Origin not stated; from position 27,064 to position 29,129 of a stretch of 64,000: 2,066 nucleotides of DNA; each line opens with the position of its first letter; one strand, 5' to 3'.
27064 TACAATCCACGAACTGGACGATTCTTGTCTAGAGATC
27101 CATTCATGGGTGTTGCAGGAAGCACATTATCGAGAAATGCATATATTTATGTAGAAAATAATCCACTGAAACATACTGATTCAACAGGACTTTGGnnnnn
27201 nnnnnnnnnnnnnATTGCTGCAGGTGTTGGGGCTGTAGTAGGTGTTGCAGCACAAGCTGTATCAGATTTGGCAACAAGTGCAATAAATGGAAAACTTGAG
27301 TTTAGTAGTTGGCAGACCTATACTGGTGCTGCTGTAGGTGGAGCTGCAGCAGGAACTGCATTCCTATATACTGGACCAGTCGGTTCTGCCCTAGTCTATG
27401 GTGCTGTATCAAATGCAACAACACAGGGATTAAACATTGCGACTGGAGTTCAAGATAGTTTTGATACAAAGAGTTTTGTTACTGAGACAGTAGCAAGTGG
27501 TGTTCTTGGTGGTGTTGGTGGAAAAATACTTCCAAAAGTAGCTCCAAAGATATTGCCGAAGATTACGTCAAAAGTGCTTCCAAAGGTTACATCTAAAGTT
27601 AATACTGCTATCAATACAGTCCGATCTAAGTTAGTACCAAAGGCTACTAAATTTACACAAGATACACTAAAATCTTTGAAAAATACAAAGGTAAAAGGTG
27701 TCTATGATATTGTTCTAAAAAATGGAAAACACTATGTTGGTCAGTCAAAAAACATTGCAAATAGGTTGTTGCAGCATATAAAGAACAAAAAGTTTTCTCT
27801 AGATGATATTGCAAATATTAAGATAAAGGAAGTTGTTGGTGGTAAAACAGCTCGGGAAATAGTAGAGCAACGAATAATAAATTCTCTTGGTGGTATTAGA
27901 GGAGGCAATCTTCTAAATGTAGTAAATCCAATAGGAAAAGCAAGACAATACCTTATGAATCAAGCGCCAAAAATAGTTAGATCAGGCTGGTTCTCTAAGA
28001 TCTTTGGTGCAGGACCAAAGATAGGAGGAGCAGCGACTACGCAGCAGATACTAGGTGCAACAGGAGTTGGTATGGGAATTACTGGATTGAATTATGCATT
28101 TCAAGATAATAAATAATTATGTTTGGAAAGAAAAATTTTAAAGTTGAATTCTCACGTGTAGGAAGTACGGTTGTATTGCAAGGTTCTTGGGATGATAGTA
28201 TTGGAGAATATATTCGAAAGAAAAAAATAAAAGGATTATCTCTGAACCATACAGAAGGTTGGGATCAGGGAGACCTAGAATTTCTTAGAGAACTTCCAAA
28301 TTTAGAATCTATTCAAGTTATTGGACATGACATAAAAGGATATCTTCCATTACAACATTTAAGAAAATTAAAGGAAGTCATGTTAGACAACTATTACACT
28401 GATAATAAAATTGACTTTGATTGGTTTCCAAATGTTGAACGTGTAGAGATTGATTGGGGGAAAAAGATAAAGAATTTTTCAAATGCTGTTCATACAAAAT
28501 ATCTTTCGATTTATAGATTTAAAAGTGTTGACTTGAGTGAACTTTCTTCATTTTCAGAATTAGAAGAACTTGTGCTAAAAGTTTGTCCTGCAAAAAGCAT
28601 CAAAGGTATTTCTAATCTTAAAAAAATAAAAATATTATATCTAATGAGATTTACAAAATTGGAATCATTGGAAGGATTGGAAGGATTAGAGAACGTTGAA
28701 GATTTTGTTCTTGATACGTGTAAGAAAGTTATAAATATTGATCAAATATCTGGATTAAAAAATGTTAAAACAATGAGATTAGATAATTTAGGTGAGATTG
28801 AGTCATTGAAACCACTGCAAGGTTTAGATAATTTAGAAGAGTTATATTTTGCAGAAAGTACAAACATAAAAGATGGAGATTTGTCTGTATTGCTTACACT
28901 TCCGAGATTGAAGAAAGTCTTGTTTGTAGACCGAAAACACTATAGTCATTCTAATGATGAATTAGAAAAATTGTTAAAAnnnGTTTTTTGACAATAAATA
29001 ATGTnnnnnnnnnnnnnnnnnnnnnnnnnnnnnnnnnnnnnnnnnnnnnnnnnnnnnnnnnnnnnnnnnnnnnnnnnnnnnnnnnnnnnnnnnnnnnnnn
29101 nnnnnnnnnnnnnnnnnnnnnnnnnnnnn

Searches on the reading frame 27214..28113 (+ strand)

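Call 100: search_protein_families(library=pfam, proteins=[window:27214-28113:+], max_evalue=0.001)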
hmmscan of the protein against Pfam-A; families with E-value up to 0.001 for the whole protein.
window:27214-28113:+ (300 aa): 1 family
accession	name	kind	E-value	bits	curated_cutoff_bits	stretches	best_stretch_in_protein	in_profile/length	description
PF01541.30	GIY-YIG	-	8.1e-06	26.5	22.6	1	161-223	2-70/78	GIY-YIG catalytic domain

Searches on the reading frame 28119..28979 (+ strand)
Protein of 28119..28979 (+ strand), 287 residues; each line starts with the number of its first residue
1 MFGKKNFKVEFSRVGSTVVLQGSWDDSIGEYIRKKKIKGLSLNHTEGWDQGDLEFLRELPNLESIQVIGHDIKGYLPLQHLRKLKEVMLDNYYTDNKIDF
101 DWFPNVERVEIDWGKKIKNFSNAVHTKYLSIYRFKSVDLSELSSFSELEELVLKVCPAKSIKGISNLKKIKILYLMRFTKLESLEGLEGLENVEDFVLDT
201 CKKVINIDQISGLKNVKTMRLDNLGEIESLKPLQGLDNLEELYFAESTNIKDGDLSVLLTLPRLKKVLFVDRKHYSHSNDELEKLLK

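Call 100: search_protein_families(library=pfam, proteins=[window:28119-28979:+], max_evalue=0.001)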
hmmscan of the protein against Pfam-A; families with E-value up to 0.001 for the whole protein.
window:28119-28979:+ (287 aa): 5 families
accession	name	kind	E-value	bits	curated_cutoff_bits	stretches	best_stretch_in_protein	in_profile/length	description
PF23952.1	LRR_EndoS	-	1.9e-07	31.7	27.9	1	179-255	33-113/116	Endo-beta-N-acetylglucosaminidase EndoS LRR domain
PF12799.13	LRR_4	-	5.8e-07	30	27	0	148-188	3-43/44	Leucine Rich repeats (2 copies)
PF25019.1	LRR_R13L1-DRL21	-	5.7e-06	26.7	27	0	209-245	87-125/127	R13L1/DRL21 LRRs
PF24141.1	LRR_ComC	-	9.2e-05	22.7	27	0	54-155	45-147/288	EGF-like domain-containing protein ComC LRR domain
PF13306.12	LRR_5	-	0.0002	21.7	27.7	0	179-255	11-86/127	BspA type Leucine rich repeat region (6 copies)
